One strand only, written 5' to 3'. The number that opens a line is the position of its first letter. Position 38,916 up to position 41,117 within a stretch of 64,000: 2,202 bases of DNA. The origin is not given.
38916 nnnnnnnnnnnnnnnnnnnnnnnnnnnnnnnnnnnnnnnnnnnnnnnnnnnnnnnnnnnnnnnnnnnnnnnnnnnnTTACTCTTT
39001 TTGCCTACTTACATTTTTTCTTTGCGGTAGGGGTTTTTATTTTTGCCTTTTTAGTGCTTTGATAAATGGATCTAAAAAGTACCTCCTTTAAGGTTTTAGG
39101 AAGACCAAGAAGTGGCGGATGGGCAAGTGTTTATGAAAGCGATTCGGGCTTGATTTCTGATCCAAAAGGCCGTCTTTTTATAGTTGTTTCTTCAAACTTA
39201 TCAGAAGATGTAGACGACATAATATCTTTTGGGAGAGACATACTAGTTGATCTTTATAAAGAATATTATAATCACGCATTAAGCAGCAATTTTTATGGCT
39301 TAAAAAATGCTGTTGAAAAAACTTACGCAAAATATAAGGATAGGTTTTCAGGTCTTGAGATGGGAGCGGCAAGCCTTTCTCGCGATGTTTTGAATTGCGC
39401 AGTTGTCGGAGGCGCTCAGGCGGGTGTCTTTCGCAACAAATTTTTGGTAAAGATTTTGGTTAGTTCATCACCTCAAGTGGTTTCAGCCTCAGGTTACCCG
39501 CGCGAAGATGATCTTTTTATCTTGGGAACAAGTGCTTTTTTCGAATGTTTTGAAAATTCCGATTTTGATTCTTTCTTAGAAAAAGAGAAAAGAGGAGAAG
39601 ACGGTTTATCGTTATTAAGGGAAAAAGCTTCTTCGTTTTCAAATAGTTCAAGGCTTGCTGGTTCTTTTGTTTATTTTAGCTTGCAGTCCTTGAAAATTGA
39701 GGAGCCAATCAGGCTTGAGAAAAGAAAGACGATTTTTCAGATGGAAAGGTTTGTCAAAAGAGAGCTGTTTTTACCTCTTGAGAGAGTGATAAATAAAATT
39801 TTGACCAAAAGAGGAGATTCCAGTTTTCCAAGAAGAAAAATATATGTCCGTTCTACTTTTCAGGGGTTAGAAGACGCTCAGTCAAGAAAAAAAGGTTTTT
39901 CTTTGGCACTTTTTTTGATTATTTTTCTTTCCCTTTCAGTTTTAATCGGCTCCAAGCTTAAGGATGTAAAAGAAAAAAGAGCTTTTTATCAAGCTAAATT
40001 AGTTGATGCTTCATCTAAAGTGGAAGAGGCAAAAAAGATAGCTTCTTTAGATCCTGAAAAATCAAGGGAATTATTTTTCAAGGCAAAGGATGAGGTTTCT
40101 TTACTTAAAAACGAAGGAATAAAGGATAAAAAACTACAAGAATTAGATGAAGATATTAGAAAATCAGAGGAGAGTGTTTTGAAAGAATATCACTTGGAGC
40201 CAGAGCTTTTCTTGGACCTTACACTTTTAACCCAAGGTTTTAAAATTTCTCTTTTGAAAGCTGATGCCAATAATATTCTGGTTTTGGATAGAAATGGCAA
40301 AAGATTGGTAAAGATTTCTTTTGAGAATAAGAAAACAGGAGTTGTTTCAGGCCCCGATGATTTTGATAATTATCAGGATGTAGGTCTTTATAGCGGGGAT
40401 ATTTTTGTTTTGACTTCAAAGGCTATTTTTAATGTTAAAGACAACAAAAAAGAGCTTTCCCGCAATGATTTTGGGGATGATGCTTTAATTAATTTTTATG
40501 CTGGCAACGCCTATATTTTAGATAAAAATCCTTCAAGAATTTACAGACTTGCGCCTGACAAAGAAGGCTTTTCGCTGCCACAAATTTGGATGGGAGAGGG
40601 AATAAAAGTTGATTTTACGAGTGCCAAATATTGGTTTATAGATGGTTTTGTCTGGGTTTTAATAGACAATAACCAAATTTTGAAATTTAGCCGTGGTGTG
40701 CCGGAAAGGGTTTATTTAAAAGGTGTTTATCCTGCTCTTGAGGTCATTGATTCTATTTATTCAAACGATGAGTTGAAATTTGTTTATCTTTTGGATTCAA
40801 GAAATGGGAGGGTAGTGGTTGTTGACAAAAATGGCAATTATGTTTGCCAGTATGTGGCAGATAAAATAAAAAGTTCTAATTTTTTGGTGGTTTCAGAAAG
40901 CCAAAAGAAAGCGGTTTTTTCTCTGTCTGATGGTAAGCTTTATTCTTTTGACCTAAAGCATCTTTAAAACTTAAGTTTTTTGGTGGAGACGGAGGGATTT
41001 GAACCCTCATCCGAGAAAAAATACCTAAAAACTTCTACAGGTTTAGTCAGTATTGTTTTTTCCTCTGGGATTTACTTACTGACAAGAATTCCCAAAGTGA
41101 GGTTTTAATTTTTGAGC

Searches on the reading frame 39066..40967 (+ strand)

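Call 6: search_protein_families(library=pfam, proteins=[window:39066-40967:+], max_evalue=0.01)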
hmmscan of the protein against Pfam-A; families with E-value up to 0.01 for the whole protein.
window:39066-40967:+ (633 aa): 0 families

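Call 19: search_protein_families(library=ncbifam, proteins=[window:39066-40967:+], max_evalue=0.01)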
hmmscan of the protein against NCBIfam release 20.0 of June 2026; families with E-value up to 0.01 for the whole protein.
window:39066-40967:+ (633 aa): 1 family
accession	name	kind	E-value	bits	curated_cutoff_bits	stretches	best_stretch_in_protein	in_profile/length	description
NF035926.1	scyF_NHL_VPEP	equivalog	0.00011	21.5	350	1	568-603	255-290/376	scytonemin biosynthesis PEP-CTERM protein ScyF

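Call 74: search_protein_families(library=phrogs, proteins=[window:39066-40967:+], max_evalue=0.01)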
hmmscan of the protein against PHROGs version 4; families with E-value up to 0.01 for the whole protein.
window:39066-40967:+ (633 aa): 0 families
